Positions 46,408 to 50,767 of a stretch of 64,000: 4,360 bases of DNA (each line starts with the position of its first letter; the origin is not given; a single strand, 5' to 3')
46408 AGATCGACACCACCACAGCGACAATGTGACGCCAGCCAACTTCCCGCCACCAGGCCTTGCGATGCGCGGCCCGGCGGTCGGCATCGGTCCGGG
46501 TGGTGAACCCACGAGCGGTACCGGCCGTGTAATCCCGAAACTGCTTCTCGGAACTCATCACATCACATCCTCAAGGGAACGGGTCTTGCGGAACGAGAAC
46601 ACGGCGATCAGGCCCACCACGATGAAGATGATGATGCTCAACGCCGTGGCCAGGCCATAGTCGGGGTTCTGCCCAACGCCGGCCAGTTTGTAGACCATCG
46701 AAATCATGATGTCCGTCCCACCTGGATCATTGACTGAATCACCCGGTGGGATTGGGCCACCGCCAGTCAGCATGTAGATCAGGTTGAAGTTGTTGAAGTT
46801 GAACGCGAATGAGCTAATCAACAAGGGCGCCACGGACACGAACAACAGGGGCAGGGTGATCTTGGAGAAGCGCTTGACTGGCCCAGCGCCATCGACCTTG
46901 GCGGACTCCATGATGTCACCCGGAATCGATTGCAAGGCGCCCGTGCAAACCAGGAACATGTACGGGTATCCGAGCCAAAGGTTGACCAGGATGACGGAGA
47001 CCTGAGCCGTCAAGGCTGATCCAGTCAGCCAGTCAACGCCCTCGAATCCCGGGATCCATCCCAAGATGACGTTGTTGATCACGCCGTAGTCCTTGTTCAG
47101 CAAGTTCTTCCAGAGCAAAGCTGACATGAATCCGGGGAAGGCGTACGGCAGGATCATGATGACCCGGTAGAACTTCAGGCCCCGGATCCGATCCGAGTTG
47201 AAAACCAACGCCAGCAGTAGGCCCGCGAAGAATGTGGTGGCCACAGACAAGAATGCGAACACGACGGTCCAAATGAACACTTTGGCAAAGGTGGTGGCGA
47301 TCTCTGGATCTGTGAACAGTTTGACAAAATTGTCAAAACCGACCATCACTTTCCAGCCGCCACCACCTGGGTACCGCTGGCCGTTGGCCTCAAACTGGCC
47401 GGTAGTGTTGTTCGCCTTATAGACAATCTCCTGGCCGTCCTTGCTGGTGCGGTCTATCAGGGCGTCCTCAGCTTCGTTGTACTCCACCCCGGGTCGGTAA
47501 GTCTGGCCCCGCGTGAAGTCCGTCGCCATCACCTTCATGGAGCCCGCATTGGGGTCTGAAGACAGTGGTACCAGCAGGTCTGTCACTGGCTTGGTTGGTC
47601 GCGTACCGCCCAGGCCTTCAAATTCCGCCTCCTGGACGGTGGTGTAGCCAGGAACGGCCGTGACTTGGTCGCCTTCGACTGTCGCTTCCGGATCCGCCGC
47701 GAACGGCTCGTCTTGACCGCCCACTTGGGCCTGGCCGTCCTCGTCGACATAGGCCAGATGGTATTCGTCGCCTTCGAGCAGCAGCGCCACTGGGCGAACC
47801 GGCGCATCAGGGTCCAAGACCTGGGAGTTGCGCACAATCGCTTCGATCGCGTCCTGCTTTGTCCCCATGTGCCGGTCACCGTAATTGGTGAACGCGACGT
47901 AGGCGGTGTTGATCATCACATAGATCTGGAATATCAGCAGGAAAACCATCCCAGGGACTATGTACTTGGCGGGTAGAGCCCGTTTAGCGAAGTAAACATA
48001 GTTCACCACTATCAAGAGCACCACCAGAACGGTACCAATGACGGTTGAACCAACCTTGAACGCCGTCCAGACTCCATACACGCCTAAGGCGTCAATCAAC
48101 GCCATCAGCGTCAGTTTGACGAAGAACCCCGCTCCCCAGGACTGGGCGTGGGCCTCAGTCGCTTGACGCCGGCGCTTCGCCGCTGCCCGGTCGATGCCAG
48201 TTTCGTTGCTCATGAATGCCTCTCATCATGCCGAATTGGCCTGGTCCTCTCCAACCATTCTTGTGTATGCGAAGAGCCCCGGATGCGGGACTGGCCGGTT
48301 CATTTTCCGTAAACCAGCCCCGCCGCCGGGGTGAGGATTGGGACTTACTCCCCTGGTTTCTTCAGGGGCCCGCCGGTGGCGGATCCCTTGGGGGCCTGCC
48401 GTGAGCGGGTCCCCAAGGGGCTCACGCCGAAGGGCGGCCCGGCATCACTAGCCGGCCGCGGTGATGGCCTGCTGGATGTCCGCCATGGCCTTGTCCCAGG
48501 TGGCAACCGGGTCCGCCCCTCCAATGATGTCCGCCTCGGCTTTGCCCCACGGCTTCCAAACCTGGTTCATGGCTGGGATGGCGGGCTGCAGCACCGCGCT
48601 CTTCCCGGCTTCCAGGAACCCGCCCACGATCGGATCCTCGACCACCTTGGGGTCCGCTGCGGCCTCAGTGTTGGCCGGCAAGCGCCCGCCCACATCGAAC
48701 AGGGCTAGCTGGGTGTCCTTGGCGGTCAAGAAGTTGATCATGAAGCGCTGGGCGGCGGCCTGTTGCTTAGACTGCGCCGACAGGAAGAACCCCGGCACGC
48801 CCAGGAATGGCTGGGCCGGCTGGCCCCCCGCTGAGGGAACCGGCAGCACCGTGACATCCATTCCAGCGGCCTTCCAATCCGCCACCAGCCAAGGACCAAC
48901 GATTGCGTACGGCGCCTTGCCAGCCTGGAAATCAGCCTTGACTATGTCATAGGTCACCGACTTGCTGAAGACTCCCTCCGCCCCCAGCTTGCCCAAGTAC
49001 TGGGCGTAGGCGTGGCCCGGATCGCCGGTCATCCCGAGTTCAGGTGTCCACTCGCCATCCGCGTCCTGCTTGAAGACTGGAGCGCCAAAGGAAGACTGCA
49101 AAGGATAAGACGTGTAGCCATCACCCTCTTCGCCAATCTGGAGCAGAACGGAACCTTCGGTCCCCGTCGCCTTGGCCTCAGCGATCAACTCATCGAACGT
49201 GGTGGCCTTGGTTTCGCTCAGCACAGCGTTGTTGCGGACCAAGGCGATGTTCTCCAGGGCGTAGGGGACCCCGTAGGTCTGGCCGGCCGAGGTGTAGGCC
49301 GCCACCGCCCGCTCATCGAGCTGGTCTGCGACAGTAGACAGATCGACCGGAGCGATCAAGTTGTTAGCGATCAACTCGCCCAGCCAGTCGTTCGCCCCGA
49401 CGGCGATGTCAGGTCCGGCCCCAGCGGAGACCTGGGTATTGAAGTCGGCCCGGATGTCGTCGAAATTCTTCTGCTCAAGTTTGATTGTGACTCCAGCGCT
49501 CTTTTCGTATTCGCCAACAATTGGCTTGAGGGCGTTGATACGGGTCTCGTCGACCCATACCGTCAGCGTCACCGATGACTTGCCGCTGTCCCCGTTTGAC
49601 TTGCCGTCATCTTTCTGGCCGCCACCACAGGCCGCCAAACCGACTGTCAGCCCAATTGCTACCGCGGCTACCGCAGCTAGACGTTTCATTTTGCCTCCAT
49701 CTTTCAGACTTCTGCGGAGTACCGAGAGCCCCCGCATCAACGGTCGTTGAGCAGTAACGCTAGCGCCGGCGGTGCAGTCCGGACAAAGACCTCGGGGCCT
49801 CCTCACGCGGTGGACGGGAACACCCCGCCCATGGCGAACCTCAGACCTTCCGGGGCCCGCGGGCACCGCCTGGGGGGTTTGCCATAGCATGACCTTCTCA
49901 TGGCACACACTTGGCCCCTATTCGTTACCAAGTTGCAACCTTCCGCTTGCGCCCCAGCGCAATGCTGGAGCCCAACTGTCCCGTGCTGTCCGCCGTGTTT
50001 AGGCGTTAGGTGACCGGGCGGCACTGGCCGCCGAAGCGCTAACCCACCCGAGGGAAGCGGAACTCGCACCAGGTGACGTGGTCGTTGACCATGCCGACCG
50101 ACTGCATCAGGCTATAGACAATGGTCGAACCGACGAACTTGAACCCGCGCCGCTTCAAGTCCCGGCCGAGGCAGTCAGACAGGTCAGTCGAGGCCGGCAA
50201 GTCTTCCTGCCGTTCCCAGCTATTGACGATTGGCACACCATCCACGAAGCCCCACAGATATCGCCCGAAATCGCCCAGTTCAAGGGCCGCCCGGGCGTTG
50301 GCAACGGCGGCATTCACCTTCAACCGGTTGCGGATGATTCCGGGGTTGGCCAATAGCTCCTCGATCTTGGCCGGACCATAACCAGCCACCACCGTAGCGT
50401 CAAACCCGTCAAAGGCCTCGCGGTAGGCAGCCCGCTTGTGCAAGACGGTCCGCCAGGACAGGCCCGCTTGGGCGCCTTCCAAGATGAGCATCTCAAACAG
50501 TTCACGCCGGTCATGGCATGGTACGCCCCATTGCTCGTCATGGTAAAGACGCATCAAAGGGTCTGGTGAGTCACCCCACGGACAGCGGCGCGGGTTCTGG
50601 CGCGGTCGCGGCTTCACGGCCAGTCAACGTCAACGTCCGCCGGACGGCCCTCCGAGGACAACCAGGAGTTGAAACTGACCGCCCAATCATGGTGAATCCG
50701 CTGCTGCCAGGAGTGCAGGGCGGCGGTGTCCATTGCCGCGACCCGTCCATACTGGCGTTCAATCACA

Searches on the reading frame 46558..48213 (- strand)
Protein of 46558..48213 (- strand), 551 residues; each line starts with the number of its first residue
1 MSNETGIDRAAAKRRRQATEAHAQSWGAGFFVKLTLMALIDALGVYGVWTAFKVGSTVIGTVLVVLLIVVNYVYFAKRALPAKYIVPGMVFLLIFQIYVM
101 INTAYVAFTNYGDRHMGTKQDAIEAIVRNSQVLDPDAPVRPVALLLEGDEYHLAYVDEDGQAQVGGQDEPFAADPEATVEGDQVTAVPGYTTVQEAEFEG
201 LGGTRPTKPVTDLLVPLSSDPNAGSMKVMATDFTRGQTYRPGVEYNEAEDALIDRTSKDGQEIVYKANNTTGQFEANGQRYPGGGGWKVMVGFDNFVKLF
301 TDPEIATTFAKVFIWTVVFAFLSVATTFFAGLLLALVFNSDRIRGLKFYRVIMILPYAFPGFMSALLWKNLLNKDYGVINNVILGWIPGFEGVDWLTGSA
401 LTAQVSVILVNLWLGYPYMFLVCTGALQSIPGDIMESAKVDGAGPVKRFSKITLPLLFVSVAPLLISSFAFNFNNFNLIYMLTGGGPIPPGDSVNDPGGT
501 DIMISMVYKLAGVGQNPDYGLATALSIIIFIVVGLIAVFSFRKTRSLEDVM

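Call 90: search_protein_families(library=pfam, proteins=[window:46558-48213:-], max_evalue=0.00001)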
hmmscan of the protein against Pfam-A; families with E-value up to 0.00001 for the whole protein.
window:46558-48213:- (551 aa): 2 families
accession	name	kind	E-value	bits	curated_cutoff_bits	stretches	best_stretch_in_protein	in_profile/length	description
PF16296.10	TM_PBP2_N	-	1.6e-18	66.9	31.4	1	90-167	1-82/83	N-terminal of TM subunit in PBP-dependent ABC transporters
PF00528.27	BPD_transp_1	-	1.3e-13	51.6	26.4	1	329-539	3-173/184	Binding-protein-dependent transport system inner membrane component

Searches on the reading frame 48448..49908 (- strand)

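Call 91: search_protein_families(library=pfam, proteins=[window:48448-49908:-], max_evalue=0.01)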
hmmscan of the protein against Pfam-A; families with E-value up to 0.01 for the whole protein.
window:48448-49908:- (486 aa): 3 families
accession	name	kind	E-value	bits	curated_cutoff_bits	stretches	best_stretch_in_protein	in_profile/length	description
PF13416.11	SBP_bac_8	-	2.2e-43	149.5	27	1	132-427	4-276/279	Bacterial extracellular solute-binding protein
PF01547.30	SBP_bac_1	-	3e-27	96.8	26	1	126-400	9-306/307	Bacterial extracellular solute-binding protein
PF13531.11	SBP_bac_11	-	0.0015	18.8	25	1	115-194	1-71/227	Bacterial extracellular solute-binding protein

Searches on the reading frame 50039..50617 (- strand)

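Call 48: search_protein_families(library=pfam, proteins=[window:50039-50617:-], max_evalue=0.001)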
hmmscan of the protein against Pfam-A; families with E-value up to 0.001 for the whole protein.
window:50039-50617:- (192 aa): 1 family
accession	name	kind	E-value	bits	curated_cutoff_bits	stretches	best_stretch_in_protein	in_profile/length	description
PF03352.18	Adenine_glyco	-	6.8e-72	241.5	25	1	17-187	4-176/177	Methyladenine glycosylase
